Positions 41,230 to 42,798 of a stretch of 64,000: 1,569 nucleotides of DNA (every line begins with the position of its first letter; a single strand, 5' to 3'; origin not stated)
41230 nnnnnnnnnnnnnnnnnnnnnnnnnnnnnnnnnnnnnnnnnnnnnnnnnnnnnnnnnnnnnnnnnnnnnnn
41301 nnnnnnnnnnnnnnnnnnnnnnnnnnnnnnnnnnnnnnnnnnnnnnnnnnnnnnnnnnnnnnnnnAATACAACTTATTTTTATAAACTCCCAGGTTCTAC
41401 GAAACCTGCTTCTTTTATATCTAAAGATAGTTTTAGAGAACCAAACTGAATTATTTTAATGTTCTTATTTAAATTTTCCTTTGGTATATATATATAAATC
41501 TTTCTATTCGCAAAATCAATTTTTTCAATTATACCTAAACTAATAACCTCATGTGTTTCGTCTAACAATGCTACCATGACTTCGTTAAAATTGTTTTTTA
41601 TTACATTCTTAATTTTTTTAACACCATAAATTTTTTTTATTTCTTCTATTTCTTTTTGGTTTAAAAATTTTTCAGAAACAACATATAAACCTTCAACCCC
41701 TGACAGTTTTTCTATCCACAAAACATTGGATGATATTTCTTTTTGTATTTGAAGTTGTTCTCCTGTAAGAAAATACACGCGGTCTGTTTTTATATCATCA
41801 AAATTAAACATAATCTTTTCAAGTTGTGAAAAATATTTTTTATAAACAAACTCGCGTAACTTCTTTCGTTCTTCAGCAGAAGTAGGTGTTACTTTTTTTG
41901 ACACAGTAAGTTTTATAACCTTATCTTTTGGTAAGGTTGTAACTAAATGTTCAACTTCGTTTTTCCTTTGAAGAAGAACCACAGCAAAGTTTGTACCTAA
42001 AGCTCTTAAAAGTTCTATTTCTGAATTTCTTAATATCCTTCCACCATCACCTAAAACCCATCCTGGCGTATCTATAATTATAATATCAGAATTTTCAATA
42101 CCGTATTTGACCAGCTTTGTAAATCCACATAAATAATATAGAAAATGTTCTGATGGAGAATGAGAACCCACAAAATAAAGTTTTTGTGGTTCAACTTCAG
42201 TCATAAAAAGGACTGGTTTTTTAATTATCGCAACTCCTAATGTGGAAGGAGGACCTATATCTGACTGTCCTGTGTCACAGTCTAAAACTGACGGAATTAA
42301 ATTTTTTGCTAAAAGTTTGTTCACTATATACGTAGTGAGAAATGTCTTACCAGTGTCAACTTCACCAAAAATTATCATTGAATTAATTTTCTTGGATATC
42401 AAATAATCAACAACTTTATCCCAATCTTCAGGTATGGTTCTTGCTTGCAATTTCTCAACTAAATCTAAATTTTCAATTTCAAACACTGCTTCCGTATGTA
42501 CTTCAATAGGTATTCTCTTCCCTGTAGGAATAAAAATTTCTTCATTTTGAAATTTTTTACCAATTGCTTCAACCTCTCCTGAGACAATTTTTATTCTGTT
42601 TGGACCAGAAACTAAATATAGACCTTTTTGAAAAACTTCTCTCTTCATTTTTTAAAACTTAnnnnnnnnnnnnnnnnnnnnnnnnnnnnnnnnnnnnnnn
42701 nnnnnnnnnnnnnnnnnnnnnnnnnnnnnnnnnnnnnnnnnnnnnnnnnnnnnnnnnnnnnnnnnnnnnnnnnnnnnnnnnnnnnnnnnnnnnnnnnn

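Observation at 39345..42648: Clp1-like polynucleotide-kinase-type P-loop protein in an operon with DUF47, an EF-Tu-domain-2-like mini-protein and tsaE-tsaB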

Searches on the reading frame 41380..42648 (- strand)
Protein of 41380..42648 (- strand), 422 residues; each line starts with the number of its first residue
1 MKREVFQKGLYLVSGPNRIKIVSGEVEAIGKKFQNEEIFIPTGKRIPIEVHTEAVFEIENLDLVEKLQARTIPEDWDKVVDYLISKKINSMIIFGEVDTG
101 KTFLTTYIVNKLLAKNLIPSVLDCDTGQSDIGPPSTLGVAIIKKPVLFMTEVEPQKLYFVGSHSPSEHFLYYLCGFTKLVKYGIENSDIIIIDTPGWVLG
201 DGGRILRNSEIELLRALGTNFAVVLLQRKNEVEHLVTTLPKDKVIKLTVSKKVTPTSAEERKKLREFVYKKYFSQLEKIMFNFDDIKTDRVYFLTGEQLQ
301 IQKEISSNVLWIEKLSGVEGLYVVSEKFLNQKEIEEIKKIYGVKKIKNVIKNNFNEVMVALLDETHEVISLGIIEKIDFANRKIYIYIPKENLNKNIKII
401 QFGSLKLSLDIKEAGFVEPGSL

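Call 3: search_protein_families(library=pfam, proteins=[window:41380-42648:-], max_evalue=0.01)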
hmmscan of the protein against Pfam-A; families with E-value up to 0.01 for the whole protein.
window:41380-42648:- (422 aa): 1 family
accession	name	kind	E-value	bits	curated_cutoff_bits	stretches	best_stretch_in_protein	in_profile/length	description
PF16575.11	CLP1_P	-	2.3e-34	119.3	26.6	1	95-274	1-187/188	mRNA cleavage and polyadenylation factor CLP1 P-loop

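Call 4: search_protein_families(library=ncbifam, proteins=[window:41380-42648:-], max_evalue=0.01)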
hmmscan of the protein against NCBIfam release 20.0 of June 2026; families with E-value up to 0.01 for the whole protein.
window:41380-42648:- (422 aa): 1 family
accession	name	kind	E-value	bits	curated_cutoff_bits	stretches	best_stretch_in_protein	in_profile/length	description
NF005992.0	PRK08116.1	subfamily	0.00087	18.5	189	1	90-117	116-143/269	hypothetical protein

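Call 5: find_homologous_proteins(query=window:41380-42648:-, max_evalue=0.00001)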
Query window:41380-42648:- (422 aa): 140 proteins with E <= 0.00001 among 8000 candidates; the best 120 are listed.
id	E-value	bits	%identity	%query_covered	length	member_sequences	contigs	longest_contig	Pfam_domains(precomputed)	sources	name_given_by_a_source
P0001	2.4e-270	914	100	100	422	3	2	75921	PF16575.12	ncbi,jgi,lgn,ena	-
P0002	2.3e-254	862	93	100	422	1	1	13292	PF16575.12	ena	-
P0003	1.4e-220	751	81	100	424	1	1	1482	PF16575.12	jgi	-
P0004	1.5e-220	750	81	100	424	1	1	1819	PF16575.12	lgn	-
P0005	7.1e-220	748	81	100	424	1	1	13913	PF16575.12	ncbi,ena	-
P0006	1.0e-219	748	78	100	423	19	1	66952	PF16575.12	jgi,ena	-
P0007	3.6e-219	746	81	100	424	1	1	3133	PF16575.12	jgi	-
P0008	1.3e-183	629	67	100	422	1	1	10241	PF16575.12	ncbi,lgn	ncbi:MAG: Clp1/GlmU family protein [Endomicrobiia bacterium]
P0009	3.2e-183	627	66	100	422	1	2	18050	PF16575.12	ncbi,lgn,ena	-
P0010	7.8e-181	620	66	99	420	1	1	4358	PF16575.12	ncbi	-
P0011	6.5e-180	617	68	99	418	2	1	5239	PF16575.12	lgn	-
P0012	3.3e-179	614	66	98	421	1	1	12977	PF16575.12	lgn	-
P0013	1.2e-178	612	66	99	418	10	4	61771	PF16575.12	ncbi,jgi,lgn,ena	-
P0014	5.5e-175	600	64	99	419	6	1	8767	PF16575.12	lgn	-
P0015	2.1e-173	595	64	100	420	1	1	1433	PF16575.12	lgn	-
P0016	5.3e-173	594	63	99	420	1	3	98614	PF16575.12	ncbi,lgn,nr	ncbi:MAG: Clp1/GlmU family protein [Endomicrobia bacterium]|nr:Clp1/GlmU family protein [Endomicrobi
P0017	2.4e-172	592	65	99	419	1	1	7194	PF16575.12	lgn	-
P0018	3.0e-169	582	62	98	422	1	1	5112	PF16575.12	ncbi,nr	ncbi:MAG: Clp1/GlmU family protein [Endomicrobia bacterium]|nr:Clp1/GlmU family protein [Endomicrobi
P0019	8.8e-169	580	63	99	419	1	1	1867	PF16575.12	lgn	-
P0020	5.5e-149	515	58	98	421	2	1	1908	PF16575.12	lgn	-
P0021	1.1e-144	501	55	99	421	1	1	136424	PF16575.12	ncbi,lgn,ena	-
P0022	6.1e-138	478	53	100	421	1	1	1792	PF16575.12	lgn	-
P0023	9.9e-135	468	52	99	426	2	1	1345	PF16575.12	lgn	-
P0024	1.3e-131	458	52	99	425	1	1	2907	PF16575.12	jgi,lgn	jgi:polynucleotide 5'-hydroxyl-kinase GRC3/NOL9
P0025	4.4e-129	449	53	98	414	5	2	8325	PF16575.12,PF24419.2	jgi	-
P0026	5.5e-116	406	48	98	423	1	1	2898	PF16575.12,PF24419.2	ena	-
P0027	9.2e-114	399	49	98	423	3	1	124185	PF16575.12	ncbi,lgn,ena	ncbi:MAG: Clp1/GlmU family protein [Elusimicrobiota bacterium]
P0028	1.2e-112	395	46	99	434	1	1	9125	PF16575.12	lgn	-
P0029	1.9e-112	394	47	97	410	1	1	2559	PF16575.12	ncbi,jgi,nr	ncbi:MAG: hypothetical protein DRI22_05360 [Caldiserica bacterium]|nr:MAG: hypothetical protein DRI2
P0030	1.0e-109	385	45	98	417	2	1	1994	PF16575.12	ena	-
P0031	1.4e-109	385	45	98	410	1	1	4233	PF16575.12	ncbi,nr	ncbi:MAG: hypothetical protein J7L54_03785 [Elusimicrobia bacterium]|nr:hypothetical protein [Elusim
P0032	1.8e-109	385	45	97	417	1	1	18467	PF16575.12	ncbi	ncbi:MAG: Clp1/GlmU family protein [bacterium]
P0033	2.3e-109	384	45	98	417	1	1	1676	PF16575.12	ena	-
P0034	4.6e-109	383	46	98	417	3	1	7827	PF16575.12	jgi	-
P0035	8.5e-109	382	45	97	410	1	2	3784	PF16575.12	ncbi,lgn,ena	-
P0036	1.6e-108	381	45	97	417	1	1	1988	PF16575.12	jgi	-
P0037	9.8e-108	379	45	97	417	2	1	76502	PF16575.12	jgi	-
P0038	1.6e-107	378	46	97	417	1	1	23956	PF16575.12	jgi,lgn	jgi:polynucleotide 5'-hydroxyl-kinase GRC3/NOL9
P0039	7.0e-107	376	44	100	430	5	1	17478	PF16575.12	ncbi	-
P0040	1.7e-106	375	44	100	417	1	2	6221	PF16575.12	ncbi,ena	-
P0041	1.8e-106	375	45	97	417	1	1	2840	PF16575.12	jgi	-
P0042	1.9e-106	375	45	100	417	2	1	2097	PF16575.12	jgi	-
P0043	2.6e-106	374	58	69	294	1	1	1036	PF16575.12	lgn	-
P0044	4.2e-106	374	44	97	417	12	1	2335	PF16575.12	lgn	-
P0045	7.3e-106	373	44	98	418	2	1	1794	PF16575.12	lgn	-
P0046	1.2e-105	372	45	97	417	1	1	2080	PF16575.12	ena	-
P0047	2.6e-105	371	44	97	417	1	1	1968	PF16575.12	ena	-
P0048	2.8e-105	371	45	97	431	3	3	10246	PF16575.12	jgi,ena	-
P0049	3.0e-105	371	44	98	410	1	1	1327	PF16575.12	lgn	-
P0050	3.7e-105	370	44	97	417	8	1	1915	PF16575.12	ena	-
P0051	4.4e-105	370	44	98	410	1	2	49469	PF16575.12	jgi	-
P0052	1.0e-104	369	44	97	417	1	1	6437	PF16575.12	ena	-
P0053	2.3e-104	368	45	97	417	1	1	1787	PF16575.12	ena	-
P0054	8.9e-104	366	47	100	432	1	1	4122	PF16575.12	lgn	-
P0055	1.4e-103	365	44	97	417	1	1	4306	PF16575.12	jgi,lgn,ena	-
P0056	1.6e-103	365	42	100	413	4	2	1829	PF16575.12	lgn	-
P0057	5.9e-102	360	43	97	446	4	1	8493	PF16575.12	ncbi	ncbi:MAG: Clp1/GlmU family protein [bacterium]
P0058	1.3e-101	359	42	100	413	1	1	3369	PF16575.12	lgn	-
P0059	2.3e-101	358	43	97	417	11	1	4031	PF16575.12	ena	-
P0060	3.3e-101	357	43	98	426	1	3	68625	PF16575.12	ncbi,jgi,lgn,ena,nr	ncbi:MAG TPA: Clp1/GlmU family protein [Elusimicrobiota bacterium]|nr:Clp1/GlmU family protein [Elus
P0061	4.7e-101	357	41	100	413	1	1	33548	PF16575.12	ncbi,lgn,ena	-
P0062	5.3e-101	357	45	93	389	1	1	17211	PF16575.12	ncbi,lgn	-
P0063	9.4e-101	356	42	100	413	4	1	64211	PF16575.12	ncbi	-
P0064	1.2e-100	356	42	100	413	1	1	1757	PF16575.12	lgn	-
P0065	1.9e-100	355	45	93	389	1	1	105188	PF16575.12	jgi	-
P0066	2.6e-100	354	42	100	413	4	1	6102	PF16575.12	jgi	-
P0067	3.0e-100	354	43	97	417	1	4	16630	PF16575.12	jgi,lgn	-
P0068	3.6e-100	354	43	97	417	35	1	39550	PF16575.12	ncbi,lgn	-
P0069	1.3e-99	352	42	100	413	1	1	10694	PF16575.12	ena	-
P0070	1.6e-99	352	41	100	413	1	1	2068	PF16575.12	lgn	-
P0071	7.2e-99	350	43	100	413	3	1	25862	PF16575.12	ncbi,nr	ncbi:hypothetical protein KKG20_02555 [bacterium]|nr:hypothetical protein [bacterium]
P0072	1.1e-98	349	41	100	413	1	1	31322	PF16575.12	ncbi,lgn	-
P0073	1.8e-98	348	41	100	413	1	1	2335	PF16575.12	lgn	-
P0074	1.8e-98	348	42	100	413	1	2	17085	PF16575.12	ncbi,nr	ncbi:hypothetical protein L6304_03980 [bacterium]|nr:hypothetical protein [bacterium] MCG2676329.1 h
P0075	5.3e-98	347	41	100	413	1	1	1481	PF16575.12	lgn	-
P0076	1.1e-97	346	42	100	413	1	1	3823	PF16575.12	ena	-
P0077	1.6e-97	345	44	97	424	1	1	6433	PF16575.12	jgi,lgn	-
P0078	4.3e-97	344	41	100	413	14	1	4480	PF16575.12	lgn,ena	-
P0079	1.4e-96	342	41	100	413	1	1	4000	PF16575.12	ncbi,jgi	-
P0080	1.6e-96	342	44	98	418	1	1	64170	PF16575.12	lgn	-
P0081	9.9e-95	336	40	100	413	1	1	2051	PF16575.12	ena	-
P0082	2.6e-94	335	42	94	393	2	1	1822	PF16575.12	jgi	-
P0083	2.3e-93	332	42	98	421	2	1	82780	PF16575.12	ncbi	-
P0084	8.6e-93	330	43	91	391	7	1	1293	PF16575.12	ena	-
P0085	3.7e-92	328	41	98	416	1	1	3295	PF16575.12,PF16573.11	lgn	-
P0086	2.4e-91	325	41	98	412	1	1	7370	PF16575.12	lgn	-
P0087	2.8e-91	325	43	97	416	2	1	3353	PF16575.12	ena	-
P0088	3.4e-91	324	40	100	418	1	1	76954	PF16575.12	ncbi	-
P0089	4.8e-91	324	43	91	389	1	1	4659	PF16575.12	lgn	-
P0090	5.0e-91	324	40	100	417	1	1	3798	PF16575.12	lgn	-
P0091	1.2e-90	323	55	65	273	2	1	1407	PF16575.12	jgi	-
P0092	2.2e-90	322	41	98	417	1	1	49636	PF16575.12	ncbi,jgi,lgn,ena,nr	ncbi:MAG: hypothetical protein KKB51_02980 [Candidatus Riflebacteria bacterium]|nr:hypothetical prot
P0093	2.4e-89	318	40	99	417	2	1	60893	PF16575.12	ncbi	-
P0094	9.8e-89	316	40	98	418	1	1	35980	PF16575.12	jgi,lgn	jgi:polynucleotide 5'-hydroxyl-kinase GRC3/NOL9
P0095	3.0e-88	315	39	98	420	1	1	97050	PF16575.12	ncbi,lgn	ncbi:MAG: Clp1/GlmU family protein [Candidatus Ozemobacteraceae bacterium]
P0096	1.6e-87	312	39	98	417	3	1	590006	PF16575.12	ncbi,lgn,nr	ncbi:MAG: hypothetical protein GQF41_0374 [Candidatus Rifleibacterium amylolyticum]|nr:MAG: hypothet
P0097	2.4e-87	312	41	98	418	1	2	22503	PF16575.12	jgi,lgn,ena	-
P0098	3.6e-87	311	40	99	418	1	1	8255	PF16575.12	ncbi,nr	ncbi:hypothetical protein HYY75_03975 [bacterium]|nr:hypothetical protein [bacterium]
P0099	6.3e-87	310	39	98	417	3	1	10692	PF16575.12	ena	-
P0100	9.4e-87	310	39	98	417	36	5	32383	PF16575.12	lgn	-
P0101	2.0e-86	309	39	98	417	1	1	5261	PF16575.12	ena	-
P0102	2.7e-86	308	40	98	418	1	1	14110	PF16575.12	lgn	-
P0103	4.4e-86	308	39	100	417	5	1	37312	PF16575.12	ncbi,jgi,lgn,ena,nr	ncbi:MAG: hypothetical protein CVV42_15330 [Candidatus Riflebacteria bacterium HGW-Riflebacteria-2]|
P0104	4.9e-86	307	43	82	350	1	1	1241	PF16575.12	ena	-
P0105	1.5e-85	306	39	98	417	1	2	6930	PF16575.12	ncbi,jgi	jgi:polynucleotide 5'-hydroxyl-kinase GRC3/NOL9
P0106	1.6e-85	306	39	98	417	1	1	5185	PF16575.12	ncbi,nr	ncbi:MAG: Clp1/GlmU family protein [Candidatus Riflebacteria bacterium]|nr:Clp1/GlmU family protein 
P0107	5.9e-85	304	38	100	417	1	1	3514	PF16575.12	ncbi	-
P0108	7.4e-85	304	39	98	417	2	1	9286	PF16575.12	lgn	-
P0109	7.5e-85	304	38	100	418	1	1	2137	PF16575.12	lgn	-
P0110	1.2e-84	303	38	98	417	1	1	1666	PF16575.12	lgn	-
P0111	1.6e-84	302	39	100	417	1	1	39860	PF16575.12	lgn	-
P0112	2.0e-84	302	39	98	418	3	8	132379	PF16575.12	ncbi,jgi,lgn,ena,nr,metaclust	ncbi:MAG: hypothetical protein GX221_09405 [Candidatus Riflebacteria bacterium]|nr:hypothetical prot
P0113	3.1e-84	302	38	98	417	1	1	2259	PF16575.12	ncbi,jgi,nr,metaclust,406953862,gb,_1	ncbi:MAG: hypothetical protein ACD_39C00983G0001 [uncultured bacterium]|nr:MAG: hypothetical protein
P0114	3.7e-84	301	39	100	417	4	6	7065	PF16575.12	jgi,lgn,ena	-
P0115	4.6e-84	301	38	98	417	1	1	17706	PF16575.12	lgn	-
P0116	4.8e-84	301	37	100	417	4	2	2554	PF16575.12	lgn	-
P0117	5.5e-84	301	39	100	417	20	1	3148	PF16575.12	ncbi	-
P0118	1.4e-83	299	39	100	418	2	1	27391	PF16575.12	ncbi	-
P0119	2.1e-83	299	39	100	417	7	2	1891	PF16575.12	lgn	-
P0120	3.9e-83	298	37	99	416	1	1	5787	PF16575.12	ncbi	ncbi:MAG: Clp1/GlmU family protein [bacterium]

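Call 6: search_solved_structures(query=window:41380-42648:-, max_evalue=0.01, show_alignments=3)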
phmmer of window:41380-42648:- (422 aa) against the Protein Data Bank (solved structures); distinct sequences matched with E-value up to 0.01: 6.
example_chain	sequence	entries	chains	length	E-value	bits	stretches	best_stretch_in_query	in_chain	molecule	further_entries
9dun_A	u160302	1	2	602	5.9e-10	42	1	91-221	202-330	Polynucleotide 5'-hydroxyl-kinase NOL9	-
10rn_B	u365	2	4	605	6e-10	42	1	91-221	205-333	Polynucleotide 5'-hydroxyl-kinase NOL9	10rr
26lk_C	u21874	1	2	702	8.2e-10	41.6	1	91-221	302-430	Polynucleotide 5'-hydroxyl-kinase NOL9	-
4ohv_A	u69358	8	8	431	1e-05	28.1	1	90-273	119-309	Protein clpf-1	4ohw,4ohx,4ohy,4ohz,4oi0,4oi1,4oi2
8hmy_E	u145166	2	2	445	4.1e-05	26.1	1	90-274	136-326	Polyribonucleotide 5'-hydroxyl-kinase Clp1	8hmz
7y17_B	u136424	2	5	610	0.0036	19.7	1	90-208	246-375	Polynucleotide 5'-hydroxyl-kinase GRC3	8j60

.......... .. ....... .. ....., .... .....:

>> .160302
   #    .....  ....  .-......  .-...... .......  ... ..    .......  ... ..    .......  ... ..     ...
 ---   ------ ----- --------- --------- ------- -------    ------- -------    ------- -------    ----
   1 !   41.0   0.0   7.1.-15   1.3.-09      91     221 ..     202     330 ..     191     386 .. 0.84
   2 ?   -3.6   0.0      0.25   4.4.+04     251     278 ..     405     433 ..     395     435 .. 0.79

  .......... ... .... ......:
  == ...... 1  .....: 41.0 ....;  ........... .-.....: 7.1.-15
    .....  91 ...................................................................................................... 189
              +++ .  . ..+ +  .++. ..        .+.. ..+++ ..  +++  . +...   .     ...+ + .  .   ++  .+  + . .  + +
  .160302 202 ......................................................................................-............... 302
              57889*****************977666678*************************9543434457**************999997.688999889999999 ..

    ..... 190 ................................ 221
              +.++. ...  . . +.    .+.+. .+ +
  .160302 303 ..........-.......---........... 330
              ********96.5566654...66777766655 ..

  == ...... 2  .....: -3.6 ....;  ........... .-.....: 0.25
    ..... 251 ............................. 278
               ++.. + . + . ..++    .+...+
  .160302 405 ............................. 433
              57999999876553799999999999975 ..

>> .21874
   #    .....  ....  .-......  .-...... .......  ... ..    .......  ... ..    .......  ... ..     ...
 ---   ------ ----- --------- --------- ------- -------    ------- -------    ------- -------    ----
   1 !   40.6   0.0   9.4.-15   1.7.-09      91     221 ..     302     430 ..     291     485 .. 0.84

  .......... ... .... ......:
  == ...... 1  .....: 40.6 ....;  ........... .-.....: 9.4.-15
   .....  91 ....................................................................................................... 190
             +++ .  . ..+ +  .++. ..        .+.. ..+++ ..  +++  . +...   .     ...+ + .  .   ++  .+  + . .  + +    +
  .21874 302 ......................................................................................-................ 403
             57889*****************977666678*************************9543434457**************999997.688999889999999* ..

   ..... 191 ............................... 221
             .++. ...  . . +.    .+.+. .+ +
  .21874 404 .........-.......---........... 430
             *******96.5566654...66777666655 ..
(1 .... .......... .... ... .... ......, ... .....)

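Call 9: find_related_loci(query=A1, collection=genome_contigs, flank=6000)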
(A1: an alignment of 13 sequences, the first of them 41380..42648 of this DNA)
Query A1 (422 aa) in genome_contigs; peptide patterns used: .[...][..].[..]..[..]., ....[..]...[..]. (x = any residue, [..] = any of these).
292 stretches matched a pattern; 235 encode a relative of the query (tblastn E <= 1e-3); the best 80 are kept; 80 distinct loci.
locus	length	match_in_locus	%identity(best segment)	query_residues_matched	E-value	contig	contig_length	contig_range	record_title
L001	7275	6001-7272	81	1-422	0e+0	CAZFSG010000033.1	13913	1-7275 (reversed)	MAG TPA_asm: uncultured Elusimicrobia sp. isolate SRP104967_co1_36 genome assembly, contig: NODE_1468_length_13913_cov_1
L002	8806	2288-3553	67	1-422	0e+0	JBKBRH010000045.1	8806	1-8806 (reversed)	MAG: Endomicrobiia bacterium isolate 21I_069.bin.66 NODE_45_length_8806_cov_7.060144, whole genome shotgun sequence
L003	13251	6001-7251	63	7-422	6e-179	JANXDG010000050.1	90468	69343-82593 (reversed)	MAG: Endomicrobia bacterium isolate SKYB98 k141_140734, whole genome shotgun sequence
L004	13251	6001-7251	55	6-422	8e-152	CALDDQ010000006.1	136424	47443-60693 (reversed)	MAG: uncultured Endomicrobia bacterium isolate N1_Bin_MAXBIN__092_1 genome assembly, contig: c_000000150296, whole genom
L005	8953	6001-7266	66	1-422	0e+0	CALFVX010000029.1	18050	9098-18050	MAG: uncultured Endomicrobia bacterium isolate H1_Bin_MAXBIN__072_1 genome assembly, contig: c_000000283743, whole genom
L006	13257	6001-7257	49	6-420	6e-123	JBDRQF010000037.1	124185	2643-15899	MAG: Elusimicrobiota bacterium isolate MEGAHIT-group-2.27 k141_443937, whole genome shotgun sequence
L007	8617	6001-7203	48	10-420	1e-117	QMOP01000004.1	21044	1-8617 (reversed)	MAG: Caldiserica bacterium isolate B21_G15 B21_Guay15_scaffold_00303, whole genome shotgun sequence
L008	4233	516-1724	45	10-422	2e-117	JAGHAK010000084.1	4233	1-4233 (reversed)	MAG: Elusimicrobia bacterium isolate AUK228 PB_MBMC_182_c_000000000101, whole genome shotgun sequence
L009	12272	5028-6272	44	1-420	2e-115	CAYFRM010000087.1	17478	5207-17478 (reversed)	MAG TPA_asm: uncultured Clostridia bacterium isolate ERP108616_co1_251 genome assembly, contig: k119_1753761, whole geno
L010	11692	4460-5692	45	6-420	9e-114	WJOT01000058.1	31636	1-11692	MAG: Clostridia bacterium isolate 1244-F3-H4-B3 F3H4_C44, whole genome shotgun sequence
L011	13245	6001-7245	44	1-420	1e-113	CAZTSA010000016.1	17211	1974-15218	MAG TPA_asm: uncultured Clostridia bacterium isolate binchicken_co124_176 genome assembly, contig: NODE_1714_length_1721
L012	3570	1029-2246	44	6-420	6e-116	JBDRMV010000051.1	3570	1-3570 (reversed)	MAG: bacterium isolate MEGAHIT-group-1.849 k141_8113936, whole genome shotgun sequence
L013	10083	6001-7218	43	6-420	5e-112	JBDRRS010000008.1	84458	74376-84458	MAG: bacterium isolate MEGAHIT-group-3.104 k141_472023, whole genome shotgun sequence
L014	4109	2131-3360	46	10-420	5e-112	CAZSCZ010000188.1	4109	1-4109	MAG TPA_asm: uncultured Spirochaetia bacterium isolate binchicken_co256_261 genome assembly, contig: NODE_72286_length_4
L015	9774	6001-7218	44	6-420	8e-111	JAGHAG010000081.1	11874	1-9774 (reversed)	MAG: Elusimicrobia bacterium isolate AUK224 PB_MBMC_178_c_000000000080, whole genome shotgun sequence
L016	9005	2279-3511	42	1-420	9e-111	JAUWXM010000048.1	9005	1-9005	MAG: bacterium isolate CSMAG_2684 CSMAG_2684_k141_635317_length_9005_cov_8.9675, whole genome shotgun sequence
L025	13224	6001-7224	41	10-422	2e-100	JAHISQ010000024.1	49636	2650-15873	MAG: Candidatus Riflebacteria bacterium isolate MM_PC_MetaG.mb.182 MM_PC_MetaG.mb.182_k141_245405, whole genome shotgun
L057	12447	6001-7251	38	1-422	1e-91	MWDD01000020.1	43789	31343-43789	MAG: bacterium ADurb.Bin157 isolate ADurb.Bin157 BWY02_contig000020, whole genome shotgun sequence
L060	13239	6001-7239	37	1-422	1e-89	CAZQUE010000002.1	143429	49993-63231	MAG TPA_asm: uncultured bacterium isolate SRP304446_co1_153 genome assembly, contig: NODE_33_length_143429_cov_11.257990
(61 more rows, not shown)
